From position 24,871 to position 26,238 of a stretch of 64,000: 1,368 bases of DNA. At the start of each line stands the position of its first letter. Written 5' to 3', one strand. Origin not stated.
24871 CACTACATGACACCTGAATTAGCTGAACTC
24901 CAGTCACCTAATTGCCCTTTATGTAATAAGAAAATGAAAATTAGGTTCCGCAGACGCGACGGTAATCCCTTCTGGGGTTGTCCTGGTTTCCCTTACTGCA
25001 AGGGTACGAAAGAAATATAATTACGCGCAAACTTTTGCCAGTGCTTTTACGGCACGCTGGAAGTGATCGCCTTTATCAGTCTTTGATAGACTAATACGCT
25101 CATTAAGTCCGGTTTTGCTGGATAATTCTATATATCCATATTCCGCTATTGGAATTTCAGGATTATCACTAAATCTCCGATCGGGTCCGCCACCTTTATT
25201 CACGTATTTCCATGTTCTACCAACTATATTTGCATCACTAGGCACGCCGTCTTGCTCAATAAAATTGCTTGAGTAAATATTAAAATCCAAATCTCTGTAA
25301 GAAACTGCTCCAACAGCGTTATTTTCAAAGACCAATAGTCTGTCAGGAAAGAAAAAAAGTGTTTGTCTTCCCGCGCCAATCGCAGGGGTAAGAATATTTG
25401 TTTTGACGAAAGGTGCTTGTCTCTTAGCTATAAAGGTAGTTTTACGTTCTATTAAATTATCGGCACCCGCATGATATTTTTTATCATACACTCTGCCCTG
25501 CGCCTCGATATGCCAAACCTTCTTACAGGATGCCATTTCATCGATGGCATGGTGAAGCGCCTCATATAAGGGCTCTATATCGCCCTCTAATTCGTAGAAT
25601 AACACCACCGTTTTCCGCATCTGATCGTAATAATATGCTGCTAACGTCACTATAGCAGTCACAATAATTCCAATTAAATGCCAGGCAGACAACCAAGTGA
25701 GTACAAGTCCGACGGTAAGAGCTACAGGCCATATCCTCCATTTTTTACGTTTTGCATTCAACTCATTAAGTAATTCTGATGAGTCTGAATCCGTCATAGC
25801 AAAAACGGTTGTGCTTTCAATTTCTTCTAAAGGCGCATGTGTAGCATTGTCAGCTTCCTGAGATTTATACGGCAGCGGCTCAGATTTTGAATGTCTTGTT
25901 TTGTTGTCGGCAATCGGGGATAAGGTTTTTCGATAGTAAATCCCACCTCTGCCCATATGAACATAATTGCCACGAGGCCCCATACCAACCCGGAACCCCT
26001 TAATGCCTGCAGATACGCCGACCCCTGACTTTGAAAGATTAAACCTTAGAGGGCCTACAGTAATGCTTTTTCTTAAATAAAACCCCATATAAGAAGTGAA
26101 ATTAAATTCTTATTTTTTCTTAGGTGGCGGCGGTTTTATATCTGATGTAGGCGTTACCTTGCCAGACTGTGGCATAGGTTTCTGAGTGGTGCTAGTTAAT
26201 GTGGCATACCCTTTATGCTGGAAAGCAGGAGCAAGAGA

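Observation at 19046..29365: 10-kb AT-rich accretion zone between the att end and trbB stacks several candidate immunity modules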

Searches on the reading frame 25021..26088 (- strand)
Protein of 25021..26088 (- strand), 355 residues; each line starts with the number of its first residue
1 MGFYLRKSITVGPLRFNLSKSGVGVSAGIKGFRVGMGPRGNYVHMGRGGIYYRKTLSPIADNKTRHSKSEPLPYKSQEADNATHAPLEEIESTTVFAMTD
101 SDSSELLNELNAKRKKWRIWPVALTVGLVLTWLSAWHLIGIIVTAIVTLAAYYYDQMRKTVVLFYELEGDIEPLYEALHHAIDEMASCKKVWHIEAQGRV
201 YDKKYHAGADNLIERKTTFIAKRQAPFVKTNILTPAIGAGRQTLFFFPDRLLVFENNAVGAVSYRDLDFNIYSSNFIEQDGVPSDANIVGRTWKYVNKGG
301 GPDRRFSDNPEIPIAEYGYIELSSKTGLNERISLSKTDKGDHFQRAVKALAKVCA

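Call 5: search_protein_families(library=pfam, proteins=[window:25021-26088:-], max_evalue=0.01)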
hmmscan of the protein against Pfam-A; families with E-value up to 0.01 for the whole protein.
window:25021-26088:- (355 aa): 1 family
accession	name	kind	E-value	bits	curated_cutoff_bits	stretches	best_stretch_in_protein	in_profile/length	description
PF14020.11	DUF4236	-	5.1e-16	59.4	27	1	3-53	1-55/55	Protein of unknown function (DUF4236)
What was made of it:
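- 25021..26088 (-): D355: DUF4236 N-terminus, two TM helices, and a confidently modelled C-terminal domain of unknown function. PF14020, E 5e-16 (call 5).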

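Call 6: search_protein_families(library=padloc, proteins=[window:25021-26088:-], max_evalue=0.01)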
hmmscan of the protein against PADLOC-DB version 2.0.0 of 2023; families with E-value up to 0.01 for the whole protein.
window:25021-26088:- (355 aa): 0 families

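Call 7: search_protein_families(library=ncbifam, proteins=[window:25021-26088:-], max_evalue=0.01)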
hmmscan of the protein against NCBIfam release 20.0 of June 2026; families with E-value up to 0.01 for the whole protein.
window:25021-26088:- (355 aa): 0 families

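Call 46: search_protein_families(library=pfam, proteins=[window:25024-25923:-], max_evalue=5)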
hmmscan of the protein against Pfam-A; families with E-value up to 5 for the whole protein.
seq(300 aa): 2 families
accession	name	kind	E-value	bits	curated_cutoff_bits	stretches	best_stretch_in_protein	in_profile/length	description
PF17198.9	AveC_like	-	0.025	14.4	26.6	1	22-157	53-183/234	Spirocyclase AveC-like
PF10688.14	Imp-YgjV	-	0.044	14.1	23.5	1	58-103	67-113/159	Bacterial inner membrane protein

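Call 48: search_dna_similar(query=window:25021-26088:-, collection=plasmids, mode=protein, max_rows=15)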
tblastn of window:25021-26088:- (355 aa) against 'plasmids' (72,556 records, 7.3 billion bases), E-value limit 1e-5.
Records with a match: 44; places in all: 45; records where one place covers at least 80% of the query: 29.
Best place of each record, by identity: <60% 44.
By first word of the organism name: Rhizobium 9; Bacillus 6; Klebsiella 6; Pantoea 4; Hymenobacter 3; Xanthomonas 3; Curtobacterium 2; Roseomonas 2; Citrobacter 1; Vibrio 1; and 7 more.
By predicted mobility (MOB-suite, as given by PLSDB): non-mobilizable 24; conjugative 16; mobilizable 4.
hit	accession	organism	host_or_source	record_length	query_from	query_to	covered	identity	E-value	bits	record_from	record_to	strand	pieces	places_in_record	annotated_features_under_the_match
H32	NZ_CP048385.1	Citrobacter freundii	cell culture,environment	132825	1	352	99%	54.3%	4e-122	394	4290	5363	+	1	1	DUF4236 domain-containing protein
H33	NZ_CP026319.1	Vibrio campbellii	culture,Bay of Bengal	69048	1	353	99%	50.0%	5e-104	342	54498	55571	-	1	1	DUF4236 domain-containing protein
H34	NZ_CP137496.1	Pseudomonas aeruginosa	Homo sapiens,Bacterial culture sample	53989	1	352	99%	48.9%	7e-109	356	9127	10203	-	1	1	hypothetical protein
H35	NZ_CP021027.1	Rhizobium sp. TAL182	Phaseolus vulgaris,cell culture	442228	3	352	99%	40.6%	5e-79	270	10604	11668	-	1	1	DUF4236 domain-containing protein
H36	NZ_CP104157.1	Rhizobium sophoriradicis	Phaseolus vulgaris,cell culture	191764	3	353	99%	39.9%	4e-77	265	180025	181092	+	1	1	DUF4236 domain-containing protein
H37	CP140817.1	Rhizobium ruizarguesonis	Trifolium pratense,whole organism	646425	3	352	99%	39.9%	2e-73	254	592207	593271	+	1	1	hypothetical protein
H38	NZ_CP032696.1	Rhizobium jaguaris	Calliandra grandiflora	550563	3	353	99%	39.7%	4e-64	227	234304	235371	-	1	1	DUF4236 domain-containing protein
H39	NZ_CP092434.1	Rhizobium sp. K102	Phaseolus vulgaris,Cell culture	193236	3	353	99%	39.7%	7e-76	261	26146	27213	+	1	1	DUF4236 domain-containing protein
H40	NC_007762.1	Rhizobium etli CFN 42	-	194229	3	353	99%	39.7%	7e-76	261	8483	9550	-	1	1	DUF4236 domain-containing protein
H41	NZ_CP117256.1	Rhizobium tumorigenes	Rubus sp.,pure bacterial culture,Aerial ...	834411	3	352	99%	39.6%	1e-76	263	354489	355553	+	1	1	DUF4236 domain-containing protein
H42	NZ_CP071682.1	Rhizobium ruizarguesonis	lentil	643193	3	343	96%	40.5%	8e-77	264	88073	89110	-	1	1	hypothetical protein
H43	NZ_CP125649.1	Rhizobium sp. BT04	Phaseolus vulgaris,Pure culture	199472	3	343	96%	40.5%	2e-76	263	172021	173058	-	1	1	DUF4236 domain-containing protein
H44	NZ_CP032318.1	Hymenobacter oligotrophus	whole organism,R2A medium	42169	1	353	93%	38.2%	6e-34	229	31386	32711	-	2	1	DUF4236 domain-containing protein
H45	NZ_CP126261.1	Curtobacterium sp. MCJR17_020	-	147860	1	354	100%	35.0%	1e-63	226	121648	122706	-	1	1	DUF4236 domain-containing protein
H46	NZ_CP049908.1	Hymenobacter sp. HDW8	single bacterial strain,Siniperca ...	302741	1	353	94%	36.4%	8e-32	230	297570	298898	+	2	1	DUF4236 domain-containing protein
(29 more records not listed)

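Call 49: get_annotated_region(hit=H32, flank=4000)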
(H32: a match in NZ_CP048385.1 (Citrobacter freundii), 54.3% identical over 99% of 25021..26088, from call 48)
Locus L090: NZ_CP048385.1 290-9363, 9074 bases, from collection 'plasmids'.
description: Citrobacter freundii strain 62 plasmid p6_C, complete sequence
organism: Citrobacter freundii (NCBI taxid 546)
taxonomy: Bacteria; Pseudomonadota; Gammaproteobacteria; Enterobacterales; Enterobacteriaceae; Citrobacter; Citrobacter freundii
host: -; source: cell culture,environment; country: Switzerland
typing (MOB-suite, as given by PLSDB): non-mobilizable
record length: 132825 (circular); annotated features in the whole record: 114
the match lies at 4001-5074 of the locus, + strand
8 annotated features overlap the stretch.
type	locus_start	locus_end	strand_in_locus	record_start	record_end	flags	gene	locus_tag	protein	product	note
CDS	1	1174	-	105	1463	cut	-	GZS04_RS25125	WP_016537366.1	nucleotidyltransferase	-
CDS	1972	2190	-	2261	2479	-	-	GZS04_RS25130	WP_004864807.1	hypothetical protein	-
CDS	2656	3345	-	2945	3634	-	-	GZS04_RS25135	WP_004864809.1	inovirus-type Gp2 protein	-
CDS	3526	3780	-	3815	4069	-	-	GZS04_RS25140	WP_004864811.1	YkgJ family cysteine cluster protein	-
CDS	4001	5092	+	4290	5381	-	-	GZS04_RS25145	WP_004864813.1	DUF4236 domain-containing protein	-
CDS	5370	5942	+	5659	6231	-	yeiP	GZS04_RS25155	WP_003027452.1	elongation factor P-like protein YeiP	GO:0043043 - peptide biosynthetic process [Evidence IEA]; GO:0006414 - translational elongation [Evidence IEA]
CDS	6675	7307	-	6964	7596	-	torD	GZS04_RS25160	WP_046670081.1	molecular chaperone TorD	GO:0051259 - protein complex oligomerization [Evidence IEA]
CDS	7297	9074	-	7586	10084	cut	torA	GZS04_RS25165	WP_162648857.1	trimethylamine-N-oxide reductase TorA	-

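Call 50: get_annotated_region(hit=H33, flank=4000)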
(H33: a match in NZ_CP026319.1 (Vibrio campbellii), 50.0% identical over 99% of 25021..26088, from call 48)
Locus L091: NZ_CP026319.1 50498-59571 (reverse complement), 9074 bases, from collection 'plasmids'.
description: Vibrio campbellii strain BoB-90 plasmid unnamed 3, complete sequence
organism: Vibrio campbellii (NCBI taxid 680)
taxonomy: Bacteria; Pseudomonadota; Gammaproteobacteria; Vibrionales; Vibrionaceae; Vibrio; Vibrio campbellii
host: -; source: culture,Bay of Bengal; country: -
typing (MOB-suite, as given by PLSDB): mobilizable; relaxase MOBC
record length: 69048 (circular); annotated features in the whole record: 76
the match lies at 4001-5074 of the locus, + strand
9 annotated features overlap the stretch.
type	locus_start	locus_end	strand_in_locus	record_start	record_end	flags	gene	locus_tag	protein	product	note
CDS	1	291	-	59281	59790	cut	-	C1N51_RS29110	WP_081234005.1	hypothetical protein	-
CDS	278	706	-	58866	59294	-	-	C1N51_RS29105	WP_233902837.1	hypothetical protein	-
CDS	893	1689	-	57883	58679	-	-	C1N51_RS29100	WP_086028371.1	IS5 family transposase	-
CDS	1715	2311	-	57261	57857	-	-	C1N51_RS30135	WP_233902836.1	PAAR domain-containing protein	-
CDS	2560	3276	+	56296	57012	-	-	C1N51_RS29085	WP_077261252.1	riboflavin synthase subunit alpha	-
CDS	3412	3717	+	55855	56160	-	-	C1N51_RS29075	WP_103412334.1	hypothetical protein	-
CDS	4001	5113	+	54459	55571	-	-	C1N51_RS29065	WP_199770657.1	DUF4236 domain-containing protein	-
CDS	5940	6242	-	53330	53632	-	-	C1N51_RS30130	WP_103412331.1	hypothetical protein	-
CDS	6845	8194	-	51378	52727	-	ltrA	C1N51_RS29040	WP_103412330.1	group II intron reverse transcriptase/maturase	GO:0000373 - Group II intron splicing [Evidence IEA]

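Call 51: get_annotated_region(hit=H34, flank=4000)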
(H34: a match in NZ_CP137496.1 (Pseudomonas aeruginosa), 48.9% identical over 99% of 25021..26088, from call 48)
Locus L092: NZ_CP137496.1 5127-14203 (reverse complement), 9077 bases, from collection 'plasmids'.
description: Pseudomonas aeruginosa strain HPA0875 plasmid pHPA0875-2, complete sequence
organism: Pseudomonas aeruginosa (NCBI taxid 287)
taxonomy: Bacteria; Pseudomonadota; Gammaproteobacteria; Pseudomonadales; Pseudomonadaceae; Pseudomonas; Pseudomonas aeruginosa
host: -; source: Homo sapiens,Bacterial culture sample; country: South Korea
typing (MOB-suite, as given by PLSDB): conjugative; relaxase MOBH; mating-pair formation MPF_G
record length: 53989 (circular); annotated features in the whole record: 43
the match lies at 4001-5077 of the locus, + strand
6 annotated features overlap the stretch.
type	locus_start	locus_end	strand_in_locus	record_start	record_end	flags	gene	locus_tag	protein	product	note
CDS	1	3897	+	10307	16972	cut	-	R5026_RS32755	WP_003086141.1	DUF3320 domain-containing protein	-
CDS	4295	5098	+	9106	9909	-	-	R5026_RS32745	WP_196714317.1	hypothetical protein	-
CDS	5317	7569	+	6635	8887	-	-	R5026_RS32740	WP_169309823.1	ATP-dependent helicase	-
CDS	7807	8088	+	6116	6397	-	-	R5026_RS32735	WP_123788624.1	hypothetical protein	-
CDS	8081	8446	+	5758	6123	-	-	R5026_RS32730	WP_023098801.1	hypothetical protein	-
CDS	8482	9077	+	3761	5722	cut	-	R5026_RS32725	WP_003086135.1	hypothetical protein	-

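Call 52: get_annotated_region(hit=H40, flank=4000)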
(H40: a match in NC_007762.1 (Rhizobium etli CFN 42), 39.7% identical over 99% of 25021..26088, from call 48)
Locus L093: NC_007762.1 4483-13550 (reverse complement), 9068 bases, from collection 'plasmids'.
description: Rhizobium etli CFN 42 plasmid p42a, complete sequence
organism: Rhizobium etli CFN 42 (NCBI taxid 347834)
taxonomy: Bacteria; Pseudomonadota; Alphaproteobacteria; Hyphomicrobiales; Rhizobiaceae; Rhizobium; Rhizobium etli; Rhizobium etli CFN 42
host: -; source: -; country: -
typing (MOB-suite, as given by PLSDB): conjugative; replicon rep_cluster_446; relaxase MOBQ; mating-pair formation MPF_T
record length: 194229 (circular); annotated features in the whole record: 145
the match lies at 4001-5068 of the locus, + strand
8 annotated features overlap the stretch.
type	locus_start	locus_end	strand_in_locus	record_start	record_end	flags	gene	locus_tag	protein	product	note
CDS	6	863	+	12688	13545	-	-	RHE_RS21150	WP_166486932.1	DUF3800 domain-containing protein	-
CDS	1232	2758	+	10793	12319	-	istA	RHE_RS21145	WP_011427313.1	IS21-like element ISRel16 family transposase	GO:0006313 - DNA transposition [Evidence IEA]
CDS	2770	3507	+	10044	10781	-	istB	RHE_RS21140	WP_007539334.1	IS21-like element ISRel16 family helper ATPase IstB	-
CDS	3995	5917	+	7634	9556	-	-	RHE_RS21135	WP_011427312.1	DUF4236 domain-containing protein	-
CDS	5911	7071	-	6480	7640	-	-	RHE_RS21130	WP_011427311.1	hypothetical protein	-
CDS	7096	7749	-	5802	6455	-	hxsA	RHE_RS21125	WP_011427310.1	His-Xaa-Ser repeat protein HxsA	-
CDS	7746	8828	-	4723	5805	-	hxsC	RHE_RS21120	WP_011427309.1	His-Xaa-Ser system radical SAM maturase HxsC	-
CDS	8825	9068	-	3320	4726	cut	hxsB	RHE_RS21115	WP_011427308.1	His-Xaa-Ser system radical SAM maturase HxsB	-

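Call 82: find_related_loci(query=A1, collection=metagenome_contigs, flank=7000)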
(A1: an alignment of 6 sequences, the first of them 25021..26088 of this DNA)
Query A1 (355 aa) in metagenome_contigs; peptide patterns used: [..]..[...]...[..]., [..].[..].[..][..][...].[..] (x = any residue, [..] = any of these).
600 stretches matched a pattern (row limit reached: there are more); 401 encode a relative of the query (tblastn E <= 1e-3); the best 80 are kept; 80 distinct loci.
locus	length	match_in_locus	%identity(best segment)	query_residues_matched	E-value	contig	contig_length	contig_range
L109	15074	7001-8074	55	1-352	1e-127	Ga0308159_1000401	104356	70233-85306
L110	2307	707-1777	55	1-352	6e-134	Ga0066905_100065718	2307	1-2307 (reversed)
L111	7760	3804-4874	54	1-352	2e-126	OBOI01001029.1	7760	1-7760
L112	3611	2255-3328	54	3-354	8e-130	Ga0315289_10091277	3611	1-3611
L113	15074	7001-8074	55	1-352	4e-126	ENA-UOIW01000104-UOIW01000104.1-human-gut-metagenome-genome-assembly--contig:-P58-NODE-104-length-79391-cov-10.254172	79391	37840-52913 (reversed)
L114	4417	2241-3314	54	1-352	9e-128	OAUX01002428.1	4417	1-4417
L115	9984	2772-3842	55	1-352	5e-126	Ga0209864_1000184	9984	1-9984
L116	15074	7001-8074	55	1-352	8e-126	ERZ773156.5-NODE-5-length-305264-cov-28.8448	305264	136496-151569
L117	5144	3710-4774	55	1-352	3e-126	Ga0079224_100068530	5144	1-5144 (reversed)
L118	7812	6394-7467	56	1-352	1e-125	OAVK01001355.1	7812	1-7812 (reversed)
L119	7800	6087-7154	54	1-352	3e-125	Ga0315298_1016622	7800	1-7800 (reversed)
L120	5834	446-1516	54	1-352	2e-125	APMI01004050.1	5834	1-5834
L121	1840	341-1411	54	1-352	1e-133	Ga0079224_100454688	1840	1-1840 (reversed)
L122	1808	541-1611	55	1-352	4e-133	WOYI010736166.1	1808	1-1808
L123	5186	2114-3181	53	1-352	2e-124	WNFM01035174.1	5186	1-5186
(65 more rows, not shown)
